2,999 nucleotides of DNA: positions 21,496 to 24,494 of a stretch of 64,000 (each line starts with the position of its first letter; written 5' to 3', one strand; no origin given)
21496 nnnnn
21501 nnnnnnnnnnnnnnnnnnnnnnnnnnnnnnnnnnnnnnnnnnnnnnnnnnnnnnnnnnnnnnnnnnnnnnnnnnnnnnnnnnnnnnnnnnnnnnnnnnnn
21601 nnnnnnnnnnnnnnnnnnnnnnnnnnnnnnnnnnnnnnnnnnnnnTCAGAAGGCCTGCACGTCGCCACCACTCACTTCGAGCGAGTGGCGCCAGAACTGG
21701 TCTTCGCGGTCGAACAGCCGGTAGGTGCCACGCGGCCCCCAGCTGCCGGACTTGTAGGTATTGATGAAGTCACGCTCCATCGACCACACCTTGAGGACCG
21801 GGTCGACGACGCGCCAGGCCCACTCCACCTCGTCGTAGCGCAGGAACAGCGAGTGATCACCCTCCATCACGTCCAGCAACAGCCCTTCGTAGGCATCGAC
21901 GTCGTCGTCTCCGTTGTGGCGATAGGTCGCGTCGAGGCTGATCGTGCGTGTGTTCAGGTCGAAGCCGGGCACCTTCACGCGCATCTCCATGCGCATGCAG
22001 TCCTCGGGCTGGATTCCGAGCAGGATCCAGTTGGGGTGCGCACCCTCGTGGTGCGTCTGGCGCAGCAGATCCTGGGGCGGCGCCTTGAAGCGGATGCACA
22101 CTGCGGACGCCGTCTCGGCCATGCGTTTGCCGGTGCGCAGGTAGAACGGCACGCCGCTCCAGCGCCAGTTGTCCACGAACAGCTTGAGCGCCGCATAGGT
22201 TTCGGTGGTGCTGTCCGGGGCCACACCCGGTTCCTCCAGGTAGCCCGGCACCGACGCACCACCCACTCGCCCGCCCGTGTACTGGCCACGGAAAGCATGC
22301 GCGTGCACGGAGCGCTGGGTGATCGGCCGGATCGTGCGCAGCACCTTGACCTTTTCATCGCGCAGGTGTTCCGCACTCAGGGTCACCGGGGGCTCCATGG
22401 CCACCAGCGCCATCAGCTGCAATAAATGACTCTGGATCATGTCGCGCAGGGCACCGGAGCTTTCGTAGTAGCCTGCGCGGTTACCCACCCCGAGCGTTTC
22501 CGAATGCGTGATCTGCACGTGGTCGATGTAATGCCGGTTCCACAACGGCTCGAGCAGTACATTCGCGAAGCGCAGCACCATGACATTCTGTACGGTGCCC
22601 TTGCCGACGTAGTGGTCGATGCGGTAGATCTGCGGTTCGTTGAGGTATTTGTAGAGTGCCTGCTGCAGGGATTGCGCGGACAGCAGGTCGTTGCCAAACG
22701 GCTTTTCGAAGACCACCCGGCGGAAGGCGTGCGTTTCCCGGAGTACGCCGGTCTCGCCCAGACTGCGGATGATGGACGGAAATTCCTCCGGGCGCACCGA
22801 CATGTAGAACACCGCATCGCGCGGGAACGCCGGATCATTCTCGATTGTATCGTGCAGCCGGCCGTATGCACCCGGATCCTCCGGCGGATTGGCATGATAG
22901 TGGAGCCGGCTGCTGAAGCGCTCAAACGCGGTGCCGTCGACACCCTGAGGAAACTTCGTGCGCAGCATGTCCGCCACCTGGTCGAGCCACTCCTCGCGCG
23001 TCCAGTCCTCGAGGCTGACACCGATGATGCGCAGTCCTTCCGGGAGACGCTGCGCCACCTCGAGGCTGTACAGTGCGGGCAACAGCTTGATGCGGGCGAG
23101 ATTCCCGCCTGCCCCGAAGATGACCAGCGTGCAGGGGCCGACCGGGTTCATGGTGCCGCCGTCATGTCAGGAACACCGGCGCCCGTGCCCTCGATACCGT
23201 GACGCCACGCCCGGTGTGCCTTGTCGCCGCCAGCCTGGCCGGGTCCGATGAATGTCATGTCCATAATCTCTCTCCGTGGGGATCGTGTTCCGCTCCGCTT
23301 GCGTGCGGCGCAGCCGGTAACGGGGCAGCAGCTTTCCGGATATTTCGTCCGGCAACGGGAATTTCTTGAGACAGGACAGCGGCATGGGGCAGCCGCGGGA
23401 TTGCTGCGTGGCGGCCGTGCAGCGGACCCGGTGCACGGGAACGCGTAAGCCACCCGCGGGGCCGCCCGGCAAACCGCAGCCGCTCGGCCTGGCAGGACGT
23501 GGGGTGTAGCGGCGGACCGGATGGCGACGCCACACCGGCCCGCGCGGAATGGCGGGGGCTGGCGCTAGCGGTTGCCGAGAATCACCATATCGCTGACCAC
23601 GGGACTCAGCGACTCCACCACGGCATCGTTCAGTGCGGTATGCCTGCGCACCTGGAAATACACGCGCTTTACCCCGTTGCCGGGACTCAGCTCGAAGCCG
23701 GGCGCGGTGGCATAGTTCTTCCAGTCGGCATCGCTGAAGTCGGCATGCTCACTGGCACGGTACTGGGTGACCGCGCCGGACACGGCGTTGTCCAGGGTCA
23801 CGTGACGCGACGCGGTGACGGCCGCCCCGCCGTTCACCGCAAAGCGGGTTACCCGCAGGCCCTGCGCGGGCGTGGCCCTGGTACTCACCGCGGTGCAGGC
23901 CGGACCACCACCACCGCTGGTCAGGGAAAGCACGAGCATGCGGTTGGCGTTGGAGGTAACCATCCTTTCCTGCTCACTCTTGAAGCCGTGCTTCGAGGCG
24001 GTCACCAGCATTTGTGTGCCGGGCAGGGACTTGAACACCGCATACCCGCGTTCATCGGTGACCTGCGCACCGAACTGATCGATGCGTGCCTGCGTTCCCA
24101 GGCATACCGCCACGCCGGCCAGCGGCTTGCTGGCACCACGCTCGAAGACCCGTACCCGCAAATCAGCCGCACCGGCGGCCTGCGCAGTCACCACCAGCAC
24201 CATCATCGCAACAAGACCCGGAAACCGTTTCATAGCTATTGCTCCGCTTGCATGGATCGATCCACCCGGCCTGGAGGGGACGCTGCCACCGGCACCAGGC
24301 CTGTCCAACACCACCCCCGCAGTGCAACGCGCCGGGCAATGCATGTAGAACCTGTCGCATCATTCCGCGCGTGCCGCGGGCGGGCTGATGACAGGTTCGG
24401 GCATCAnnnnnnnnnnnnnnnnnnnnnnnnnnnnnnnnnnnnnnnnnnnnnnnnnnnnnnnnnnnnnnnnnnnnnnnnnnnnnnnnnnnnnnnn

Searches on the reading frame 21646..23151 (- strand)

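Call 57: search_protein_families(library=pfam, proteins=[window:21646-23151:-], max_evalue=0.0001)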
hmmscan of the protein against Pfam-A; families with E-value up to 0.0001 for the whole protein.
window:21646-23151:- (501 aa): 2 families
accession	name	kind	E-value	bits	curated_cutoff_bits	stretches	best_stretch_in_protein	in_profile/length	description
PF02781.21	G6PD_C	-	5.7e-118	393.7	27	1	191-488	1-296/296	Glucose-6-phosphate dehydrogenase, C-terminal domain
PF00479.28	G6PD_N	-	3.2e-51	175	22.1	1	10-189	1-183/183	Glucose-6-phosphate dehydrogenase, NAD binding domain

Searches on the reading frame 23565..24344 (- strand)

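Call 57: search_protein_families(library=pfam, proteins=[window:23565-24344:-], max_evalue=0.0001)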
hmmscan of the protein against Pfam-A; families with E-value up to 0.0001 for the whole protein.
window:23565-24344:- (259 aa): 1 family
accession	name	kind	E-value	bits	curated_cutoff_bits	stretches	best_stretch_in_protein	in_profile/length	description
PF13620.12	CarboxypepD_reg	-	3.3e-06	27.8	32.3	1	63-135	3-73/82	Carboxypeptidase regulatory-like domain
